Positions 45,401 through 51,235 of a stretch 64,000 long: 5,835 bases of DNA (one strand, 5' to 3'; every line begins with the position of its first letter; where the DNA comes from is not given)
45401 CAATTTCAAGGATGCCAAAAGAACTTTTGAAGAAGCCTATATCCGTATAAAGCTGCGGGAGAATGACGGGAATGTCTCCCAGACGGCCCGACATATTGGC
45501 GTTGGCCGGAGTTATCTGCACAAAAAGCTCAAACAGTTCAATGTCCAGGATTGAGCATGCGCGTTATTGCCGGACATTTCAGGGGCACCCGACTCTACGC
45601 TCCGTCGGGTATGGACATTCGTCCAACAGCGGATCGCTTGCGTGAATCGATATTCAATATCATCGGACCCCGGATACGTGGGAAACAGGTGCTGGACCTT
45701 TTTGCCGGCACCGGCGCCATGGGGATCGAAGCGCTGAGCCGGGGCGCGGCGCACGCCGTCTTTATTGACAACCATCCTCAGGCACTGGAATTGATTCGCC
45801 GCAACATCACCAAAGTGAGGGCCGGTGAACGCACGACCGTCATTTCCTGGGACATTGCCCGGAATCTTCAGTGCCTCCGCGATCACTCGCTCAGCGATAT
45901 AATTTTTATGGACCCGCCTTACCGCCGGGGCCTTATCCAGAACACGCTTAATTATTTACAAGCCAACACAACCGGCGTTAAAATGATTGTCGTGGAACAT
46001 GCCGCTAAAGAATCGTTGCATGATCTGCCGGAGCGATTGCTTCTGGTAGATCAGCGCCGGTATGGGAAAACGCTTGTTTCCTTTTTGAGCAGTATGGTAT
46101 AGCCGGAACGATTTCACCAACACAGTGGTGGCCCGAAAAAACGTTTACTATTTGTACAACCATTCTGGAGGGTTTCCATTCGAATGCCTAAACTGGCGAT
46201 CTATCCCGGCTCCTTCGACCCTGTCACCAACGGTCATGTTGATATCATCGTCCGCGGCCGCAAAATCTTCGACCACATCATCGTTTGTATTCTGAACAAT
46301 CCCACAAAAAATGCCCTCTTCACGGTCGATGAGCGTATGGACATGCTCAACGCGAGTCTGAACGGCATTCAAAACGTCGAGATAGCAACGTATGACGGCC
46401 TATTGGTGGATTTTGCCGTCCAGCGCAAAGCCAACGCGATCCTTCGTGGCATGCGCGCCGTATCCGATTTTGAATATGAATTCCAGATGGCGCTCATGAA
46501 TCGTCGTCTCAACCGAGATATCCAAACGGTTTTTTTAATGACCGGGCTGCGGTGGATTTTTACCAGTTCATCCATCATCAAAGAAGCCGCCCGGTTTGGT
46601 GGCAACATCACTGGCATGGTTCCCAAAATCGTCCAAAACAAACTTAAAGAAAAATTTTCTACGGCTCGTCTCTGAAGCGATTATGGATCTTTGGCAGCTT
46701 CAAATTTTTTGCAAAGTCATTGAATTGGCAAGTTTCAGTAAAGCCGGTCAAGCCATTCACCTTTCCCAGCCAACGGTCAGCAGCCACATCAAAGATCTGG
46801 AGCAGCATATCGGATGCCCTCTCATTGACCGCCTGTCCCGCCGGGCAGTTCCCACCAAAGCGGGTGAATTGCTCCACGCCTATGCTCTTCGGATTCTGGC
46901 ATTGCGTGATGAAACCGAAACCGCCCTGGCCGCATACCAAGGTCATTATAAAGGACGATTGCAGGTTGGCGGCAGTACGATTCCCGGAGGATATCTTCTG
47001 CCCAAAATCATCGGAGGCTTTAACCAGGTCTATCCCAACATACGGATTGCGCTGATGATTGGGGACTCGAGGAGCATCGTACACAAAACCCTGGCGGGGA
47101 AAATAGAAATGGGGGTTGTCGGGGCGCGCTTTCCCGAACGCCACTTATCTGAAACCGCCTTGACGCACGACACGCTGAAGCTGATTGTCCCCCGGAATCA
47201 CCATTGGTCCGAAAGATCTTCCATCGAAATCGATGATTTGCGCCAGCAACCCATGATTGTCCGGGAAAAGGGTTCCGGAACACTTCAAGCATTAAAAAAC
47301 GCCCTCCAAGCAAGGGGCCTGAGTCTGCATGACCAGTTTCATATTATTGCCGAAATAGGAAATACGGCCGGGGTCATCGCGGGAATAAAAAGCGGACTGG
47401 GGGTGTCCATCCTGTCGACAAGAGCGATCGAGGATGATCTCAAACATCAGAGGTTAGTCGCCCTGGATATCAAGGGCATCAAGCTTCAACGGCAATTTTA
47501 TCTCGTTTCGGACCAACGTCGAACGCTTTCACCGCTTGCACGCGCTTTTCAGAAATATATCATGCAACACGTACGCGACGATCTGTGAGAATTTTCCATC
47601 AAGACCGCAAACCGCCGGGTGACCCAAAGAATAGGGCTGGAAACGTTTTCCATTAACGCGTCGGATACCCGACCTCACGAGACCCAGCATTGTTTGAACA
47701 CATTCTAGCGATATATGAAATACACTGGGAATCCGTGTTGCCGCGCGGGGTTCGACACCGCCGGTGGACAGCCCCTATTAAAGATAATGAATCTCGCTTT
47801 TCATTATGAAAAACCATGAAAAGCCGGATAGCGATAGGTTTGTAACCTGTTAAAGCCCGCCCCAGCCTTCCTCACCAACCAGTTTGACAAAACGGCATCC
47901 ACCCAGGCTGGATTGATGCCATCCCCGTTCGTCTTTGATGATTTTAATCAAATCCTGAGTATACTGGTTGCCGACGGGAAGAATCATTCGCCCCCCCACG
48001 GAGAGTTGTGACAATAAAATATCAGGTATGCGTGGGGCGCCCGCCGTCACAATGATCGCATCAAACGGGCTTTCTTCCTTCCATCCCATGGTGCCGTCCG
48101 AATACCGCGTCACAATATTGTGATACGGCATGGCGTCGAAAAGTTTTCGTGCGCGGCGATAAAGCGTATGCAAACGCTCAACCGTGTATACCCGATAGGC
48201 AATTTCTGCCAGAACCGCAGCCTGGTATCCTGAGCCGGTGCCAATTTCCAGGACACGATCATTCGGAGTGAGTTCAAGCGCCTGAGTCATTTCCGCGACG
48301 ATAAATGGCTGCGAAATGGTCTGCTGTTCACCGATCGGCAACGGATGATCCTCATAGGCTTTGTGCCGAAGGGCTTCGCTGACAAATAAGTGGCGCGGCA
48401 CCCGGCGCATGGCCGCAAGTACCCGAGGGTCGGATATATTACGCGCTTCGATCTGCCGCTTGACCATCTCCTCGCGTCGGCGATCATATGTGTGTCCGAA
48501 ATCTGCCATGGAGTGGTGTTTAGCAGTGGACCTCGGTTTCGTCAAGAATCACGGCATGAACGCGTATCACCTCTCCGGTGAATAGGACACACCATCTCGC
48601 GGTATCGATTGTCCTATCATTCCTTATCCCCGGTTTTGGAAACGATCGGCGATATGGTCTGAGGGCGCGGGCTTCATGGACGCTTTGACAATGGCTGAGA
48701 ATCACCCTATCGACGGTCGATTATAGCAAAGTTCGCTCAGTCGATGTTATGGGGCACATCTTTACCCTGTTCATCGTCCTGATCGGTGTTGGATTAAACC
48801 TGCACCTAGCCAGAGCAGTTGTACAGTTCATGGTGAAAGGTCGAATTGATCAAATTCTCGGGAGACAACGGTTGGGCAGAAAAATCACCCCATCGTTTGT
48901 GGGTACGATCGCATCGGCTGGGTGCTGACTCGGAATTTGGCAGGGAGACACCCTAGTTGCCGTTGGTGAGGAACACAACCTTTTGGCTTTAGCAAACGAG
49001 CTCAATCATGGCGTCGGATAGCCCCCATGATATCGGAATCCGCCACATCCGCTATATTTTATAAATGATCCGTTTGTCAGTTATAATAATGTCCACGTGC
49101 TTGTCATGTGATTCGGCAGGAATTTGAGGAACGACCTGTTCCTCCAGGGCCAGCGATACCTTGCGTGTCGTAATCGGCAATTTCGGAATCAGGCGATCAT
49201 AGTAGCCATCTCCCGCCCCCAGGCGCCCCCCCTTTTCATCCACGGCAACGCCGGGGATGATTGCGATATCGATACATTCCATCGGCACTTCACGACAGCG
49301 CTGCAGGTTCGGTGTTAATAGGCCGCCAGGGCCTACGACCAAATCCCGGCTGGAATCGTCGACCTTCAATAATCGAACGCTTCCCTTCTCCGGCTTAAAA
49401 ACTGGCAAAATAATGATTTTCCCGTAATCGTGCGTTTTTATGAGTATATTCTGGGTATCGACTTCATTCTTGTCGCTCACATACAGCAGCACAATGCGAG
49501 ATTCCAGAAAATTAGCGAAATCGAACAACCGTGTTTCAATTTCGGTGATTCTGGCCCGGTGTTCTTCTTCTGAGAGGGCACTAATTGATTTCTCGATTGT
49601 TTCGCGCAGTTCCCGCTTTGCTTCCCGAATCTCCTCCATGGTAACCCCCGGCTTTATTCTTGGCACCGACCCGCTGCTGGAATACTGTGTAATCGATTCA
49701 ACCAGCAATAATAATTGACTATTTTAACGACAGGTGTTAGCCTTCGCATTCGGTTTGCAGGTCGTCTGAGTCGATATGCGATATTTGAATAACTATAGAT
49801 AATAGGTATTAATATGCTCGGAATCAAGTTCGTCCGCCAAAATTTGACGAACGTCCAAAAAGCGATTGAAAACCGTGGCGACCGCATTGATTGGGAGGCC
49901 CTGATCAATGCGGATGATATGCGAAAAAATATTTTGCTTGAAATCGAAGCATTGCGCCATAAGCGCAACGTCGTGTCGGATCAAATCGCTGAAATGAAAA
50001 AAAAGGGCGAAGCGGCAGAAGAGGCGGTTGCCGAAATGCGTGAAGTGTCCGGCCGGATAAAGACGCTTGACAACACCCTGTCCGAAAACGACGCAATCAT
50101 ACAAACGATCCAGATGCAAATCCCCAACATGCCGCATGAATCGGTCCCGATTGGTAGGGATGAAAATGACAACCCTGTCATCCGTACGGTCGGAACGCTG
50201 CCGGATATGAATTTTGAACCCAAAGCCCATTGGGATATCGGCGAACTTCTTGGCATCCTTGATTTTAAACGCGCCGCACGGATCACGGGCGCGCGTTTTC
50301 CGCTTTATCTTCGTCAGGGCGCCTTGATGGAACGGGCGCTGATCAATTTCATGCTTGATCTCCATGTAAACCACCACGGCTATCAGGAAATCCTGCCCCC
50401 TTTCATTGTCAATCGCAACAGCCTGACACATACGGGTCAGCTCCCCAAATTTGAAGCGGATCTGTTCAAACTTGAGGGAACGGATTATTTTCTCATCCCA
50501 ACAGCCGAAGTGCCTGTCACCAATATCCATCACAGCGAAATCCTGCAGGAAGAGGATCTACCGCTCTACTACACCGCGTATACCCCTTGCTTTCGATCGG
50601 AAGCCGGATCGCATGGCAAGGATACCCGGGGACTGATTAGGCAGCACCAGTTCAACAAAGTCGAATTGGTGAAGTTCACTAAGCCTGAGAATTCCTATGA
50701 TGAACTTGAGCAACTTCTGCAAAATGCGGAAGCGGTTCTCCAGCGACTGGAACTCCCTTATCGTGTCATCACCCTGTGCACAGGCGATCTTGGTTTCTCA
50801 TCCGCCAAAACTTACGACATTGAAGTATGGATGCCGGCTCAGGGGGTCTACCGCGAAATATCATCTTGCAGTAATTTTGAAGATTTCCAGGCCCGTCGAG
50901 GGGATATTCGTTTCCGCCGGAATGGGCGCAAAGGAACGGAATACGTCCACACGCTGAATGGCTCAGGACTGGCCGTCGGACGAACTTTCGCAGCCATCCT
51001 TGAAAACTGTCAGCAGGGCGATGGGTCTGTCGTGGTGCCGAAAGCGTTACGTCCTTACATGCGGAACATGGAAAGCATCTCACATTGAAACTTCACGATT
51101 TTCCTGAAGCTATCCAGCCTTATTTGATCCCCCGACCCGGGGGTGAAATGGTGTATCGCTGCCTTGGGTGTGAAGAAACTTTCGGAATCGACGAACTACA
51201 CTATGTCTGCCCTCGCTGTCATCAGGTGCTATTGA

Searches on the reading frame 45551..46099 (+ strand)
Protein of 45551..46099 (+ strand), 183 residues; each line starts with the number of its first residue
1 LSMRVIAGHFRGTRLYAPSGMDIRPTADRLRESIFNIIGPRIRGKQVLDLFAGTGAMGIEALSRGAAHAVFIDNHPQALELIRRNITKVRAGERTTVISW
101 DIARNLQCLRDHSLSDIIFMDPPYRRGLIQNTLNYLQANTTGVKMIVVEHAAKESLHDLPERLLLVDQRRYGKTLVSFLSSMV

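Call 46: search_protein_families(library=pfam, proteins=[window:45551-46099:+], max_evalue=0.00001)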
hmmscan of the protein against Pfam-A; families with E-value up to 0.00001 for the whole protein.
window:45551-46099:+ (183 aa): 3 families
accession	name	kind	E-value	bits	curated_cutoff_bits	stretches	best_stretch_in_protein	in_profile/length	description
PF03602.21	Cons_hypoth95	-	1.3e-49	168.7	24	1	3-178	1-180/182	Conserved hypothetical protein 95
PF05175.20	MTS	-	1.2e-07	31.9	23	1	43-129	31-113/170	Methyltransferase small domain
PF02475.24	TRM5-TYW2_MTfase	-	1.6e-06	28.6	28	1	43-134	36-125/164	TRM5/TYW2 methyltransferase domain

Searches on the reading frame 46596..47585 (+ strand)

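Call 46: search_protein_families(library=pfam, proteins=[window:46596-47585:+], max_evalue=0.00001)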
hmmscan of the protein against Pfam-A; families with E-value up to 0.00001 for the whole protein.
window:46596-47585:+ (330 aa): 2 families
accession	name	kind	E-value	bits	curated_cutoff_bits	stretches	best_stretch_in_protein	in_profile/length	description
PF03466.25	LysR_substrate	-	6e-43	147.1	28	1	116-325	2-207/209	LysR substrate binding domain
PF00126.33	HTH_1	-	2.2e-19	69.6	26.6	1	34-91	3-60/60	Bacterial regulatory helix-turn-helix protein, lysR family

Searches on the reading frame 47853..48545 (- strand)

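Call 46: search_protein_families(library=pfam, proteins=[window:47853-48545:-], max_evalue=0.00001)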
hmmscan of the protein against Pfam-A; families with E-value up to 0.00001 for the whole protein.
window:47853-48545:- (231 aa): 2 families
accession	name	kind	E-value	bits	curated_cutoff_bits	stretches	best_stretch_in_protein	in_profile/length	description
PF01135.25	PCMT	-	2.3e-61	207.7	20.3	1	23-226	2-209/210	Protein-L-isoaspartate(D-aspartate) O-methyltransferase (PCMT)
PF00398.26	RrnaAD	-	2.7e-07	30.4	24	1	74-144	10-78/263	Ribosomal RNA adenine dimethylase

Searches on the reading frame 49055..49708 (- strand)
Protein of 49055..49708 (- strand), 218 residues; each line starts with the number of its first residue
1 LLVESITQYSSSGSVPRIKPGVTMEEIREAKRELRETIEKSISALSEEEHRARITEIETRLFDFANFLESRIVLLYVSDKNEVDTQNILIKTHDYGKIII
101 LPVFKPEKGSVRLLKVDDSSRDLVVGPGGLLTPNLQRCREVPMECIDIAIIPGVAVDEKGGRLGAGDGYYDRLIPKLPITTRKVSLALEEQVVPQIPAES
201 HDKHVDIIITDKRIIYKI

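Call 46: search_protein_families(library=pfam, proteins=[window:49055-49708:-], max_evalue=0.00001)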
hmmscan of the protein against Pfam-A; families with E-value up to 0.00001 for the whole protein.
window:49055-49708:- (218 aa): 1 family
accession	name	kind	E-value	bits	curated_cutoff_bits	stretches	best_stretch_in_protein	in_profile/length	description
PF01812.26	5-FTHF_cyc-lig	-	1e-37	130.3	27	1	31-210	1-185/186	5-formyltetrahydrofolate cyclo-ligase family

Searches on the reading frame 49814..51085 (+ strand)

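Call 46: search_protein_families(library=pfam, proteins=[window:49814-51085:+], max_evalue=0.00001)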
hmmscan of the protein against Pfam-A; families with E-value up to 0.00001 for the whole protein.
window:49814-51085:+ (424 aa): 2 families
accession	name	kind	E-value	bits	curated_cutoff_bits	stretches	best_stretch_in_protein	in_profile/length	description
PF00587.30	tRNA-synt_2b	-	3.8e-44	151.3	29.3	1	222-398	8-178/179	tRNA synthetase class II core domain (G, H, P, S and T)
PF02403.27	Seryl_tRNA_N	-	3.7e-24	85.5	28.2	1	1-107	1-108/108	Seryl-tRNA synthetase N-terminal domain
